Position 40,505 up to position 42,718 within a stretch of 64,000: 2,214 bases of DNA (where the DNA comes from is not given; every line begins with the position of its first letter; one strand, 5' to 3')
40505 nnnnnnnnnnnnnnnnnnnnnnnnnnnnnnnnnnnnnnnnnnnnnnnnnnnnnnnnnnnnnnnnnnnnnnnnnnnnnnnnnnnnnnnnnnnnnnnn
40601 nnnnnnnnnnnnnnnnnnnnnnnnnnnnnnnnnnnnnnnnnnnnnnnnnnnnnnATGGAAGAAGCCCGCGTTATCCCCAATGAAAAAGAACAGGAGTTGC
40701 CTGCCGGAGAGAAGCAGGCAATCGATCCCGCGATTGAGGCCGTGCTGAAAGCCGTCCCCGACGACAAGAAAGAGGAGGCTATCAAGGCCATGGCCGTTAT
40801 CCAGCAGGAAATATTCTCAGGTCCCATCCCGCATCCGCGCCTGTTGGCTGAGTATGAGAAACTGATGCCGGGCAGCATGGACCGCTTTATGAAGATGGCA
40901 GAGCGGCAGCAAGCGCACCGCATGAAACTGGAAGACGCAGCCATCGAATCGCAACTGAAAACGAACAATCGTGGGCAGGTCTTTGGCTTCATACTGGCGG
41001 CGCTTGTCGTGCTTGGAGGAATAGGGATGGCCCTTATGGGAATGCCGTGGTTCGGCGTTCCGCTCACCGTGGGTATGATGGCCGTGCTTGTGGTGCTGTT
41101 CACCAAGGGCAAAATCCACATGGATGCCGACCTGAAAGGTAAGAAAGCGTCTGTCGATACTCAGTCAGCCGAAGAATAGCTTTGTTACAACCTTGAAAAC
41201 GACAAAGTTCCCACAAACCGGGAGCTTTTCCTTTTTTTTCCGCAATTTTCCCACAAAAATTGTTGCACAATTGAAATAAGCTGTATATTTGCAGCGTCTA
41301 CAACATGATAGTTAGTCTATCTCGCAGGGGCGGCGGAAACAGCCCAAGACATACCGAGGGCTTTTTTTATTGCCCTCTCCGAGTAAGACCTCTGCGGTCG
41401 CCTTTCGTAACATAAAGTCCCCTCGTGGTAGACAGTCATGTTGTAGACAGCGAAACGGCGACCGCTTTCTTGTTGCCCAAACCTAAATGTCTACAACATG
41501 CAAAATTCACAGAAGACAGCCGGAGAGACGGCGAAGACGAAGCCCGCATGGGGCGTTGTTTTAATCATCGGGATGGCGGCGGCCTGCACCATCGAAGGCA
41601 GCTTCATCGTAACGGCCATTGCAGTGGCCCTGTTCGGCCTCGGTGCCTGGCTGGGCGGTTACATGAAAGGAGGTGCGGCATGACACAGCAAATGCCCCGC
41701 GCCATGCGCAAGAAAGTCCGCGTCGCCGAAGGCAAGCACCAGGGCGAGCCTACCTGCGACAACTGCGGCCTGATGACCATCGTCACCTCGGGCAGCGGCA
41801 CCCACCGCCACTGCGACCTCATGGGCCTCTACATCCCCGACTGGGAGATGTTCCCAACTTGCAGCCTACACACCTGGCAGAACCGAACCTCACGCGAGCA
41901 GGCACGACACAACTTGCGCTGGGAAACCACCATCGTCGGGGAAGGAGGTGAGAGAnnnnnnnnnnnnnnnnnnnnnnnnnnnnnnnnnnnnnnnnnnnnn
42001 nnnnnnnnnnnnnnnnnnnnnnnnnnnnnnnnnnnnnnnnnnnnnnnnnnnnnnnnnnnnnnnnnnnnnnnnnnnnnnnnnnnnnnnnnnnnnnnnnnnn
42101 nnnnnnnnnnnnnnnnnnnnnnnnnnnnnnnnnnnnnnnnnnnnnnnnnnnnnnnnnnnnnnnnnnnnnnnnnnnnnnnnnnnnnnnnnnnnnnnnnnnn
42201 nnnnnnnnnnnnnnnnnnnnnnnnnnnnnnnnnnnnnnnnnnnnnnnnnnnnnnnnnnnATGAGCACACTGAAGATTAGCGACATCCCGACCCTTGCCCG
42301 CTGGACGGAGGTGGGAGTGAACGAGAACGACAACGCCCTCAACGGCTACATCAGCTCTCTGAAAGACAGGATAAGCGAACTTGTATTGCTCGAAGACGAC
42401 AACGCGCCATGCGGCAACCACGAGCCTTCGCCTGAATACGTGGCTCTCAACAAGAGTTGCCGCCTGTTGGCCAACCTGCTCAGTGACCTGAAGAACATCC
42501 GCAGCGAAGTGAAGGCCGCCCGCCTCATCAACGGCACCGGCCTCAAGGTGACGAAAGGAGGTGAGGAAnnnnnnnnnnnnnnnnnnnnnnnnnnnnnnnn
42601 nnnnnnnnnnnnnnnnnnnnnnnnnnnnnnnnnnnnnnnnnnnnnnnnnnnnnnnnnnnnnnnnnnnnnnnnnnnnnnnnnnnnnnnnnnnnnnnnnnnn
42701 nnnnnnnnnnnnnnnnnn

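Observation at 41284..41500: Leader RNA B: a 12-nt box at the transcript 5' end, its exact complement, and a second box containing the start codon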

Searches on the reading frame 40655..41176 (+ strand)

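Call 22: search_protein_families(library=pfam, proteins=[window:40655-41176:+], max_evalue=0.01)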
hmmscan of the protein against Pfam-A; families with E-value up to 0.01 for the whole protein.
window:40655-41176:+ (174 aa): 1 family
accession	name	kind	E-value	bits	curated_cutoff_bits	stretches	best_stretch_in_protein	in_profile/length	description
PF10097.14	DUF2335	-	7.9e-16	58.1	25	1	59-108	1-50/50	Predicted membrane protein (DUF2335)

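Call 23: search_protein_families(library=phrogs, proteins=[window:40655-41176:+], max_evalue=0.01)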
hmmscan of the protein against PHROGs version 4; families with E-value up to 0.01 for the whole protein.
window:40655-41176:+ (174 aa): 2 families
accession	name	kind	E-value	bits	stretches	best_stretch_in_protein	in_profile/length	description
phrog_3996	-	moron, auxiliary metabolic gene and host takeover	7.6e-31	107.8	1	37-159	18-142/152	membrane protein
phrog_31635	-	unknown function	4.2e-07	31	1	21-87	59-123/232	-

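Call 78: search_protein_families(library=padloc, proteins=[window:40655-41176:+], max_evalue=0.01)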
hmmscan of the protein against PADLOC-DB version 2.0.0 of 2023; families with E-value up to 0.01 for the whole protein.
window:40655-41176:+ (174 aa): 0 families

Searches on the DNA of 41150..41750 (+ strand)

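Call 6: search_rna_families(source=window, start=41150, end=41750, threshold=evalue, max_evalue=10, show_alignments=5)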
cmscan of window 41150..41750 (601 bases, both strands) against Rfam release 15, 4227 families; matches with E-value up to 10: 6.
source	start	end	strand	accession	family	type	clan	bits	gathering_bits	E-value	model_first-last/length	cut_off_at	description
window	41198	41291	-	RF01859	Phe_leader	Cis-reg; leader;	-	16.4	55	5.6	1-125/125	no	Phenylalanine leader peptide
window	41425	41513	-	RF00256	mir-196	Gene; miRNA;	-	14.9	55.4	2.9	1-77/77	no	mir-196 microRNA precursor family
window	41202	41237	+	RF00489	ctRNA_p42d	Gene; antisense;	-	14.3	50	5.6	1-46/46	no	ctRNA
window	41544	41572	-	RF01308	sR58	Gene; snRNA; snoRNA; CD-box;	-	13.7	55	3.3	1-55/55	no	Small nucleolar RNA sR58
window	41608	41722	+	RF02994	IMPDH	Gene; sRNA;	-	13.6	95.4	6.7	1-108/108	no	IMPDH RNA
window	41426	41438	+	RF02129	GNAS-AS1_3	Gene; lncRNA;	-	11.4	42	7.2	26-38/38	no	GNAS antisense RNA 1 conserved region 3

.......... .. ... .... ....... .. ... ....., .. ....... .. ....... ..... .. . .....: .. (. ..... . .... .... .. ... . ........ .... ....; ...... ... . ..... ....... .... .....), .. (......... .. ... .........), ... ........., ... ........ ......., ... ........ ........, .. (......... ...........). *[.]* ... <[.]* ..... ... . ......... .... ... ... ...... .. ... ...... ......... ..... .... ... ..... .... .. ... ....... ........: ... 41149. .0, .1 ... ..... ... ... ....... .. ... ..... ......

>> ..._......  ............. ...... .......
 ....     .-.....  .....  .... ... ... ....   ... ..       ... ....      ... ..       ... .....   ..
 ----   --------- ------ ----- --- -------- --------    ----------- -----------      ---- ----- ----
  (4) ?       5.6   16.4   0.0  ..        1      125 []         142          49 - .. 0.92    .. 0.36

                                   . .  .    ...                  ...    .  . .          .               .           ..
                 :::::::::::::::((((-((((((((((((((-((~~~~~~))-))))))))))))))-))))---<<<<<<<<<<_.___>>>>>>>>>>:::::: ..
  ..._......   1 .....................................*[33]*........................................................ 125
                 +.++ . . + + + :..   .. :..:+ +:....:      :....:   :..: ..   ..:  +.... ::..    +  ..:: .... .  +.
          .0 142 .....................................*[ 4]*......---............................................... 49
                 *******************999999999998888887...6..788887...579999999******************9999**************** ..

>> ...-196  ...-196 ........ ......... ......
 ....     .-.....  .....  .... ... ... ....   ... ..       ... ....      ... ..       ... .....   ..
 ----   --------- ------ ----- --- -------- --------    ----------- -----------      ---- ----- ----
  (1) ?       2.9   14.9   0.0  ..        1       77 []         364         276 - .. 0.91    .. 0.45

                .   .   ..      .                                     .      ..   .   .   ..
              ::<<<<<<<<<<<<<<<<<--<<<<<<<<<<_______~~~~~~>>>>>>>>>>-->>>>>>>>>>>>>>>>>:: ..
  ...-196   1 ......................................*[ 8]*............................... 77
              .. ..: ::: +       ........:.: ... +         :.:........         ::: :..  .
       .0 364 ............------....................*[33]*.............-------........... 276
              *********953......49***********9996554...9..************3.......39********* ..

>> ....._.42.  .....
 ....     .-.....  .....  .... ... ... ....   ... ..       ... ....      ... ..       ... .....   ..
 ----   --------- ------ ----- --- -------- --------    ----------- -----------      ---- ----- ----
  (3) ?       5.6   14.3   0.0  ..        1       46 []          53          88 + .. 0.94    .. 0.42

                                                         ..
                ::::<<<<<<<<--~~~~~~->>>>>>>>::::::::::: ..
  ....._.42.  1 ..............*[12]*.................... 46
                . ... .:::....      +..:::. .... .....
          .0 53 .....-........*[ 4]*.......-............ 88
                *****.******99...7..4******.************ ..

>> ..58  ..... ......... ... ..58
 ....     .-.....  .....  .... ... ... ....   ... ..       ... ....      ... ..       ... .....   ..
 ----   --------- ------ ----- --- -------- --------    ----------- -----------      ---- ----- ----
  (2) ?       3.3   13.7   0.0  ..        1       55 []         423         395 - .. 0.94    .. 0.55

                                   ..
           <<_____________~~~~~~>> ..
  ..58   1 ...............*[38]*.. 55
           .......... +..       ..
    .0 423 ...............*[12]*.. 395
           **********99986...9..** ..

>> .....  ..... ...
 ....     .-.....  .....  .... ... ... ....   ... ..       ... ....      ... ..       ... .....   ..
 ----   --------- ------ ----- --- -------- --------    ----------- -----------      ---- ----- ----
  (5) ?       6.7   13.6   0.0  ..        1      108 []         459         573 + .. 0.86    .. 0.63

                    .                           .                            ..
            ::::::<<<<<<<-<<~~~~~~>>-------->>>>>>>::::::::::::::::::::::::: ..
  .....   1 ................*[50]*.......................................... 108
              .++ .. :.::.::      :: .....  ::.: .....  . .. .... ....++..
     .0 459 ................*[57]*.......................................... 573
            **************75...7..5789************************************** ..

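Call 13: search_dna_similar(query=window:41180-41700:+, collection=phages, mode=distant, max_rows=30)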
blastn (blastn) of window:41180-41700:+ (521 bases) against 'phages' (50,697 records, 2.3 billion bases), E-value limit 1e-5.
No match.

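Call 74: build_rna_model(alignment_id=A2, structure=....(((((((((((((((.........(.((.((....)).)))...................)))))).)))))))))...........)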
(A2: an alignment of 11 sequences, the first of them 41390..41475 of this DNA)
Model R1 built from alignment A2 (11 sequences, 91 columns); structure: as given.
model positions 87; base pairs 20; branch points 0; effective number of sequences 1.47; information 0.654 bits per position. Calibrated on 0.2 Mb of random sequence (short: E-values are rough).
structure used (alignment columns):
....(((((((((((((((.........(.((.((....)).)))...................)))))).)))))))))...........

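Call 75: search_with_rna_model(model_id=R1, sources=[window, L001, L002, L003, L207, L236, L281, L296, L297, L298, L299, L300, L301, L304], max_evalue=10, make_alignment=false)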
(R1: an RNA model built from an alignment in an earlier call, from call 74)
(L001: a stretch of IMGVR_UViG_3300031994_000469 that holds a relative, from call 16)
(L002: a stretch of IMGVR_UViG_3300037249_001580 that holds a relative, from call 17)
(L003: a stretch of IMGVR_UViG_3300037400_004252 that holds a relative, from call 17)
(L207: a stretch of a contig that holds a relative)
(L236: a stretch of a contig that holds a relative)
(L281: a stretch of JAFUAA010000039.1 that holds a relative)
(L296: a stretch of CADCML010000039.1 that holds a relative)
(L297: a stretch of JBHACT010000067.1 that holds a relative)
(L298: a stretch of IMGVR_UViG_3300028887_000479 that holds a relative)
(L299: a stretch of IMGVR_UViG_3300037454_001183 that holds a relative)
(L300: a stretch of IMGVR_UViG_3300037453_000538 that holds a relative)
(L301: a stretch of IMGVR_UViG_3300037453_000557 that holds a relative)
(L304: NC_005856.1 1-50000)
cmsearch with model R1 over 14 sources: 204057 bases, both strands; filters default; matches with E-value up to 10: 26.
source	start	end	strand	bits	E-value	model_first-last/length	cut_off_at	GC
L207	5133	5218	+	104.1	7.7e-26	1-87/87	no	0.51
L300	11302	11387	+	103.5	1.2e-25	1-87/87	no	0.55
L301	4681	4768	-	98.5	2.8e-24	1-87/87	no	0.53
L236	540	624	+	98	3.7e-24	1-87/87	no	0.56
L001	2892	2974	+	97.9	4e-24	1-87/87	no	0.55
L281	3290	3372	-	97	7.1e-24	1-87/87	no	0.54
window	41390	41475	+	94.9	2.6e-23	1-87/87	no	0.52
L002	2557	2641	+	91.6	2.1e-22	1-87/87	no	0.55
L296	1184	1266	+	89.9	6.1e-22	1-87/87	no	0.58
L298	100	185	-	89.9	6.4e-22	1-87/87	no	0.52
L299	1251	1336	+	89.9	6.4e-22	1-87/87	no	0.52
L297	3823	3908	+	83.3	4.2e-20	1-87/87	no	0.53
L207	5127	5212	-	24.8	0.00047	1-87/87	no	0.51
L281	3296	3378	+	23.7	0.00098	1-87/87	no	0.55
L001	2886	2968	-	22.8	0.0017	1-87/87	no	0.55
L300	11296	11382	-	21.5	0.0039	1-87/87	no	0.54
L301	4687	4774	+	20.3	0.0081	1-87/87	no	0.55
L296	1178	1260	-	20.2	0.0091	1-87/87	no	0.58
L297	3817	3903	-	19.7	0.012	1-87/87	no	0.53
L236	534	618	-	18.2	0.031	1-87/87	no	0.56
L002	2551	2635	-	16.5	0.093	1-87/87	no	0.56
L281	4472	4508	-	14.9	0.25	1-87/87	no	0.62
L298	106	191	+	14.6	0.3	1-87/87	no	0.51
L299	1245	1330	-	14.6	0.3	1-87/87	no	0.51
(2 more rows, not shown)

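Call 81: search_rna_families(sources=[L001, L002, L003, L207, L236, L299, L300, L301], threshold=evalue, max_evalue=0.5)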
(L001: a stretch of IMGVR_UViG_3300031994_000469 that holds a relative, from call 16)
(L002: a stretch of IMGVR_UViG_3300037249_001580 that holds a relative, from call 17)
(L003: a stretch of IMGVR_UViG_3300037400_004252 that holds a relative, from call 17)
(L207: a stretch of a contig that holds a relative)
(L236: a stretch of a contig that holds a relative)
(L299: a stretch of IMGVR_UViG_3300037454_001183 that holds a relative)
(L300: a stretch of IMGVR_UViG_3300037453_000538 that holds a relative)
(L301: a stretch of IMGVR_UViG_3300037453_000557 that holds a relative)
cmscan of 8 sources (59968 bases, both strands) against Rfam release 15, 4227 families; matches with E-value up to 0.5: 3.
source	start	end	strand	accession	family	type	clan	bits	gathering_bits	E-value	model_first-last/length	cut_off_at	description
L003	1624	1793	+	RF03068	RT-3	Gene; sRNA;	-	71.7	40.5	7.6e-15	1-148/148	no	RT-3 RNA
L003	2719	2793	+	RF02944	c4-2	Gene; sRNA;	CL00128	49.7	41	7.1e-08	1-79/79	no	c4-2 RNA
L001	2686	2754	-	RF01859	Phe_leader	Cis-reg; leader;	-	30.9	55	0.36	1-125/125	no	Phenylalanine leader peptide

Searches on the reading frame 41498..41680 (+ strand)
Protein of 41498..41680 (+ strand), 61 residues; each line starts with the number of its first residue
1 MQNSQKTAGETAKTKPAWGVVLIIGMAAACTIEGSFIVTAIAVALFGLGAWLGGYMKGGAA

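Call 16: find_related_loci(query=window:41498-41680:+, collection=viral_contigs, flank=3000)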
Query window:41498-41680:+ (61 aa) in viral_contigs; peptide patterns used: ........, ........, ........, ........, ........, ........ (x = any residue, [..] = any of these).
19 stretches matched a pattern; 1 encode a relative of the query (tblastn E <= 1e-3); 1 distinct loci.
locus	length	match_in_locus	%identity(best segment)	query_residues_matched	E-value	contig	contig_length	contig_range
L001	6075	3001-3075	68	1-24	2e-7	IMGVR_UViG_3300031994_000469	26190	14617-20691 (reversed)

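Call 22: search_protein_families(library=pfam, proteins=[window:41498-41680:+], max_evalue=0.01)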
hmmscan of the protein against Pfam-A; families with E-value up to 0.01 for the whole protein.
window:41498-41680:+ (61 aa): 0 families

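Call 23: search_protein_families(library=phrogs, proteins=[window:41498-41680:+], max_evalue=0.01)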
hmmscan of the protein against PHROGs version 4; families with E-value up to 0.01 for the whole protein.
window:41498-41680:+ (61 aa): 0 families

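Call 78: search_protein_families(library=padloc, proteins=[window:41498-41680:+], max_evalue=0.01)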
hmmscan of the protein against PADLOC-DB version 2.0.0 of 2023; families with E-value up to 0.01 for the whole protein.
window:41498-41680:+ (61 aa): 0 families

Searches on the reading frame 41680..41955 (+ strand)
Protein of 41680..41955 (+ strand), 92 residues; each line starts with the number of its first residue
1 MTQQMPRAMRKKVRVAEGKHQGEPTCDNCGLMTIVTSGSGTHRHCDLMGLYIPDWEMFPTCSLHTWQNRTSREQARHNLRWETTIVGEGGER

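Call 17: find_related_loci(query=window:41680-41955:+, collection=viral_contigs, flank=3000)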
Query window:41680-41955:+ (92 aa) in viral_contigs; peptide patterns used: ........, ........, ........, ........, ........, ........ (x = any residue, [..] = any of these).
11 stretches matched a pattern; 2 encode a relative of the query (tblastn E <= 1e-3); 2 distinct loci.
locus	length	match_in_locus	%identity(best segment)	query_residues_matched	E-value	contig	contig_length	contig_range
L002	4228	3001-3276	86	1-92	3e-55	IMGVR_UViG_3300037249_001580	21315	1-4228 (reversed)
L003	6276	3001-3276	79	1-92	8e-50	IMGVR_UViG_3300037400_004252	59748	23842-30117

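Call 22: search_protein_families(library=pfam, proteins=[window:41680-41955:+], max_evalue=0.01)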
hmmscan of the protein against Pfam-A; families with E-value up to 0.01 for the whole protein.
window:41680-41955:+ (92 aa): 0 families

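Call 23: search_protein_families(library=phrogs, proteins=[window:41680-41955:+], max_evalue=0.01)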
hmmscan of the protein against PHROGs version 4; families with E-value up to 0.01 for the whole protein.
window:41680-41955:+ (92 aa): 0 families

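Call 78: search_protein_families(library=padloc, proteins=[window:41680-41955:+], max_evalue=0.01)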
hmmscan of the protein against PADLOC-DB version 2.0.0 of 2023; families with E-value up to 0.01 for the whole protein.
window:41680-41955:+ (92 aa): 0 families

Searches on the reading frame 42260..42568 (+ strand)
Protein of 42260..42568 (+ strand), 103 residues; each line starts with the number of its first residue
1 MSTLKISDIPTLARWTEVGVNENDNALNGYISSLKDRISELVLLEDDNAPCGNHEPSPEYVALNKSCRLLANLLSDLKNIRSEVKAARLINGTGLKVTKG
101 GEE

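Call 22: search_protein_families(library=pfam, proteins=[window:42260-42568:+], max_evalue=0.01)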
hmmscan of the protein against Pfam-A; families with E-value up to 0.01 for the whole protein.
window:42260-42568:+ (103 aa): 0 families

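Call 23: search_protein_families(library=phrogs, proteins=[window:42260-42568:+], max_evalue=0.01)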
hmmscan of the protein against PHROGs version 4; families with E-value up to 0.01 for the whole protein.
window:42260-42568:+ (103 aa): 0 families

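Call 78: search_protein_families(library=padloc, proteins=[window:42260-42568:+], max_evalue=0.01)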
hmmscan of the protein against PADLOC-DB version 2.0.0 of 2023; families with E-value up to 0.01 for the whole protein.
window:42260-42568:+ (103 aa): 0 families
